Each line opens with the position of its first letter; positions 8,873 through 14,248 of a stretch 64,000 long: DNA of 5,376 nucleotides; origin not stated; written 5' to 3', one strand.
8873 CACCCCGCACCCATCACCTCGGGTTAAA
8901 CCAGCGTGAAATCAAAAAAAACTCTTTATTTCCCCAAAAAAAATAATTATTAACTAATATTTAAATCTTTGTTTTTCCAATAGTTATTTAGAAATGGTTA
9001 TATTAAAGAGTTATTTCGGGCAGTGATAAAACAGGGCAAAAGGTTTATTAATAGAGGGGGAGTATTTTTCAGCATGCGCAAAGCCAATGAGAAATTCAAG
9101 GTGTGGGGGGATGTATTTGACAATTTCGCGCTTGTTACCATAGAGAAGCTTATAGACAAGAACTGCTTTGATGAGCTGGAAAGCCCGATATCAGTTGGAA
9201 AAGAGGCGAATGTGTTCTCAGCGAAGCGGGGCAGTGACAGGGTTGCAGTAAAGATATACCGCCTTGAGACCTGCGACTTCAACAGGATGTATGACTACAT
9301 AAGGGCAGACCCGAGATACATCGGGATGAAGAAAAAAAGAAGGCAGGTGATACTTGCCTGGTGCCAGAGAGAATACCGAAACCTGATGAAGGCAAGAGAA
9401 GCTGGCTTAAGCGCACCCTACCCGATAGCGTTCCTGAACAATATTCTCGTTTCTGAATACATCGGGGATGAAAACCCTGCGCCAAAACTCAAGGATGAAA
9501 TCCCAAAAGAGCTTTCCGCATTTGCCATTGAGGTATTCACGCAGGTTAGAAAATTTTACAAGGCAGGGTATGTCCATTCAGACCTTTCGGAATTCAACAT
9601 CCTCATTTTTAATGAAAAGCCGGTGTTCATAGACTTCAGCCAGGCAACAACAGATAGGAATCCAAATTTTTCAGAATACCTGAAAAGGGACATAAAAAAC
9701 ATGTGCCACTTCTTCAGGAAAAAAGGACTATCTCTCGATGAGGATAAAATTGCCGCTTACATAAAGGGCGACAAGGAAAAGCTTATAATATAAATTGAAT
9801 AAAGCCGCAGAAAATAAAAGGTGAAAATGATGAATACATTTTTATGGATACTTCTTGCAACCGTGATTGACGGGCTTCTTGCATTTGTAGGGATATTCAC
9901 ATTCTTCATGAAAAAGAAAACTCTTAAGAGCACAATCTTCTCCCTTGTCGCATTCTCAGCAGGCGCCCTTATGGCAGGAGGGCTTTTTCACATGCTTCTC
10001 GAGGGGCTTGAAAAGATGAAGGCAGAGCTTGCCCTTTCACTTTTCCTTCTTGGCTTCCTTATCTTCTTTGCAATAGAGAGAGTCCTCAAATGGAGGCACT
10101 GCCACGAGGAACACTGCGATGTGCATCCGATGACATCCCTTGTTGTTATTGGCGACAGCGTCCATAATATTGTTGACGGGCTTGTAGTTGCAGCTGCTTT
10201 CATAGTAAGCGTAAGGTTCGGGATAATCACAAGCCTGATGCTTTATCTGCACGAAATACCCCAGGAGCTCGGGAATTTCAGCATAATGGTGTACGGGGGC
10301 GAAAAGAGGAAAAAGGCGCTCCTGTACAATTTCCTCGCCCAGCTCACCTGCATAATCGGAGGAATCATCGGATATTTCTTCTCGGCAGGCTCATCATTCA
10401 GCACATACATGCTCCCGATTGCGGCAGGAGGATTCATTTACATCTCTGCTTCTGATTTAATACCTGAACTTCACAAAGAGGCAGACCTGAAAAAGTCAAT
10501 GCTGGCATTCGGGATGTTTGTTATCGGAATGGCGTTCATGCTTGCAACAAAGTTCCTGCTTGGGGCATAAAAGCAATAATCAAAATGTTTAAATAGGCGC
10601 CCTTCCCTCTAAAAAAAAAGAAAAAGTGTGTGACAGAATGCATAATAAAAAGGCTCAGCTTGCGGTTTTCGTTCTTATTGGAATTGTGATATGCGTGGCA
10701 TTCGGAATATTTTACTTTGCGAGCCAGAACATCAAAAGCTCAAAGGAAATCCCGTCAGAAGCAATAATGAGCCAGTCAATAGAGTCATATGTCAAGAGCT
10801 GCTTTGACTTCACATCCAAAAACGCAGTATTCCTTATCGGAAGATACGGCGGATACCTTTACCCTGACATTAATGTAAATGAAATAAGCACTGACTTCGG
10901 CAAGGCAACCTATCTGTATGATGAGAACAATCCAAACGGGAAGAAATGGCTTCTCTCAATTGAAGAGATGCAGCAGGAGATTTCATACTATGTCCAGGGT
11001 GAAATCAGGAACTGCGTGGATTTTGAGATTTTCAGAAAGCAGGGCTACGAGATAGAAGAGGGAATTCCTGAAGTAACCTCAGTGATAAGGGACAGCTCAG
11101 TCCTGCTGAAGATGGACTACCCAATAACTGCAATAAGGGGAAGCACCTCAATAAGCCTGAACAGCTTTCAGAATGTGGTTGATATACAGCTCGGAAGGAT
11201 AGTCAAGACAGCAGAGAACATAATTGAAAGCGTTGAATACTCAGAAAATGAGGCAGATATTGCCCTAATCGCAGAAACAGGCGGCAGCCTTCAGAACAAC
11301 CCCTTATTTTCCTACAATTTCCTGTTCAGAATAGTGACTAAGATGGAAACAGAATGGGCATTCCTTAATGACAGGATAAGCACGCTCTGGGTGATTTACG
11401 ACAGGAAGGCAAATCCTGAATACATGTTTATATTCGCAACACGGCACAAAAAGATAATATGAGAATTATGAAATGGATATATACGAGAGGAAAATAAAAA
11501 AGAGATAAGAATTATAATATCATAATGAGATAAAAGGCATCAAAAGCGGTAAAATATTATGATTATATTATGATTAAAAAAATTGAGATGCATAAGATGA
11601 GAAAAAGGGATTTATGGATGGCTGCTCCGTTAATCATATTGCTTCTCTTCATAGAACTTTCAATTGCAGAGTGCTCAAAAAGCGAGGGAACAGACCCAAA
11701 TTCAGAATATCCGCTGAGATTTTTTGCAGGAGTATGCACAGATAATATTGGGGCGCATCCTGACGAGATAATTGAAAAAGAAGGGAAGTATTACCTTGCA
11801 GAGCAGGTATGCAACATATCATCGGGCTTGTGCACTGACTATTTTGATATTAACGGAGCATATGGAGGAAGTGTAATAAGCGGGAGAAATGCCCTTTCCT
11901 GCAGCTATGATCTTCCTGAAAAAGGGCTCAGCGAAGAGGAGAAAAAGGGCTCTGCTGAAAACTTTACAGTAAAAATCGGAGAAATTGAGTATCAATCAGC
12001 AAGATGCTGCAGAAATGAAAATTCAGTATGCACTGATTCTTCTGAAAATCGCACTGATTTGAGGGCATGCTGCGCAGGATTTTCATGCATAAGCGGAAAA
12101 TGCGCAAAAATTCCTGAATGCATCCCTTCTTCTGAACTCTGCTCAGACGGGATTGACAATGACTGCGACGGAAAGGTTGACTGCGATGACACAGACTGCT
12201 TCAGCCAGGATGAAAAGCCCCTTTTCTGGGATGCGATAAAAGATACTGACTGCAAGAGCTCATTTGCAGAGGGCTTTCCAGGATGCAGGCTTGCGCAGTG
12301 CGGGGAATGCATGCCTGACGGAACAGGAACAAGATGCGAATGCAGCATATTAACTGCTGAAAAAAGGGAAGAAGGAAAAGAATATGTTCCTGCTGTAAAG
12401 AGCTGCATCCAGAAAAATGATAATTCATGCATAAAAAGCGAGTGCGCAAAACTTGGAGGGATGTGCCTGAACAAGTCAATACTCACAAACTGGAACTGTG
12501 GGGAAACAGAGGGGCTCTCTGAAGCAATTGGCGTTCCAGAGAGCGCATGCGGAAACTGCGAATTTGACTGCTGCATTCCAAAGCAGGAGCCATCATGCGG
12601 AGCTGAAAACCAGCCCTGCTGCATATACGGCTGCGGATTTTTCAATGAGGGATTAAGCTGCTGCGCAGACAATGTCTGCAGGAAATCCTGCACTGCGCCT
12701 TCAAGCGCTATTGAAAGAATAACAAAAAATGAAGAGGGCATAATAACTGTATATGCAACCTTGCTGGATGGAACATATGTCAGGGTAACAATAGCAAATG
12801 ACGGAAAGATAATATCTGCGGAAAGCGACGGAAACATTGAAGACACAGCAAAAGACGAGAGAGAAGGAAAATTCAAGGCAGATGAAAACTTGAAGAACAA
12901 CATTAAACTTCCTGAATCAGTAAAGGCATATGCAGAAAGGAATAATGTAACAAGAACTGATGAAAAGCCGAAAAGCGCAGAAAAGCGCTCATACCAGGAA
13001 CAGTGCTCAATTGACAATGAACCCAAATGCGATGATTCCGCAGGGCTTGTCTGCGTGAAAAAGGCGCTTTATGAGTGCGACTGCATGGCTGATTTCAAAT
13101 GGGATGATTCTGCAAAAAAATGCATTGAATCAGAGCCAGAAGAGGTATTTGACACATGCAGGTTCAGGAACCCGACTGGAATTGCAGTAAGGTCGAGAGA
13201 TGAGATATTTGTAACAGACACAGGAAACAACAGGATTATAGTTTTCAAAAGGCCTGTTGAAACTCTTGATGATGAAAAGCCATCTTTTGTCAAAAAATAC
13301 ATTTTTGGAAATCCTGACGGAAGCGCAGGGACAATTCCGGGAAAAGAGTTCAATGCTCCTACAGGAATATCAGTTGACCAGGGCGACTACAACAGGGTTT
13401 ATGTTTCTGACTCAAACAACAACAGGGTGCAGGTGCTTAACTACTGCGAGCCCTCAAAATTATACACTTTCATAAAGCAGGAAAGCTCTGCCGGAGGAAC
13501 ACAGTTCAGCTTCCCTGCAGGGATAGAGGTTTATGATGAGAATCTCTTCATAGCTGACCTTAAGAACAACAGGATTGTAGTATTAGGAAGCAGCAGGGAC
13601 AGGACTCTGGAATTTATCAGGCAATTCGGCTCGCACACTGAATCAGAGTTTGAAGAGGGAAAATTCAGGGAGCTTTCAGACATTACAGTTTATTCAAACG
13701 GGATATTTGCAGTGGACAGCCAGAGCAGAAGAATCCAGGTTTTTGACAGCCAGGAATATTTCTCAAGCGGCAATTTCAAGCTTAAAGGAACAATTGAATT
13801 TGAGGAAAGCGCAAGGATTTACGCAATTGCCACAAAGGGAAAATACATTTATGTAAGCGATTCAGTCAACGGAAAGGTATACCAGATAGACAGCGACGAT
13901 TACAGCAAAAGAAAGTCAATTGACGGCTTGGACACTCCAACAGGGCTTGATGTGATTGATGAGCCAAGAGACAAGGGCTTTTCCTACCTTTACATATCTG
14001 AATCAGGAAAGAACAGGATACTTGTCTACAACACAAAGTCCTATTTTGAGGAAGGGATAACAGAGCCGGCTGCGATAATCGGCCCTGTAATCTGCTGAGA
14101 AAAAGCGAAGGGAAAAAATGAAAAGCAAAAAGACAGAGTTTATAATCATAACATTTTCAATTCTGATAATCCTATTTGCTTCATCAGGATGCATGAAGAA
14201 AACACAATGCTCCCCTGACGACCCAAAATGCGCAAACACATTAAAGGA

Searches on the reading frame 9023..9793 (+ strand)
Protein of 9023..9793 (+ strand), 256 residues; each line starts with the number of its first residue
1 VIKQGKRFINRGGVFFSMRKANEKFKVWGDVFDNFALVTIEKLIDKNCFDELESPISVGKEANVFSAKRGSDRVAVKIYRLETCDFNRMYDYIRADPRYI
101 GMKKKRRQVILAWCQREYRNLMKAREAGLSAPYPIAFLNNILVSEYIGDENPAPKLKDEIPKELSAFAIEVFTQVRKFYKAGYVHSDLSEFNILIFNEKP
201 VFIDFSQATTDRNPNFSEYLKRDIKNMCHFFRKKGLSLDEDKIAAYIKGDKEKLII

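Call 58: search_protein_families(library=pfam, proteins=[window:9023-9793:+], max_evalue=0.00001)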
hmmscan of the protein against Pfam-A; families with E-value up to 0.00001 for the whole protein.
window:9023-9793:+ (256 aa): 1 family
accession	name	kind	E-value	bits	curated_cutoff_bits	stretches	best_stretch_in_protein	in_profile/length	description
PF01163.29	RIO1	-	1.7e-50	171.7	22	1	63-241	1-185/187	RIO domain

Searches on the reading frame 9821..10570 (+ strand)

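Call 58: search_protein_families(library=pfam, proteins=[window:9821-10570:+], max_evalue=0.00001)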
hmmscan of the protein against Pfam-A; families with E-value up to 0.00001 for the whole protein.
window:9821-10570:+ (249 aa): 1 family
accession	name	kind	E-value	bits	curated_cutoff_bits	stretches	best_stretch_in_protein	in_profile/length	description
PF02535.28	Zip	-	5.1e-33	115.1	35.1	1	98-242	171-321/323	ZIP Zinc transporter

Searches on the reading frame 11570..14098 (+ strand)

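Call 59: search_protein_families(library=pfam, proteins=[window:11570-14098:+], max_evalue=0.00001)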
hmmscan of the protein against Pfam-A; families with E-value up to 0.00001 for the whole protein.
window:11570-14098:+ (842 aa): 2 families
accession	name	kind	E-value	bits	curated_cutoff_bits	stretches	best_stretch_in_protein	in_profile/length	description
PF01436.27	NHL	-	2.2e-17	62.5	20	1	532-559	1-28/28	NHL repeat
PF01731.26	Arylesterase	-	4.9e-08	33.5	21.3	0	730-774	40-82/86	Arylesterase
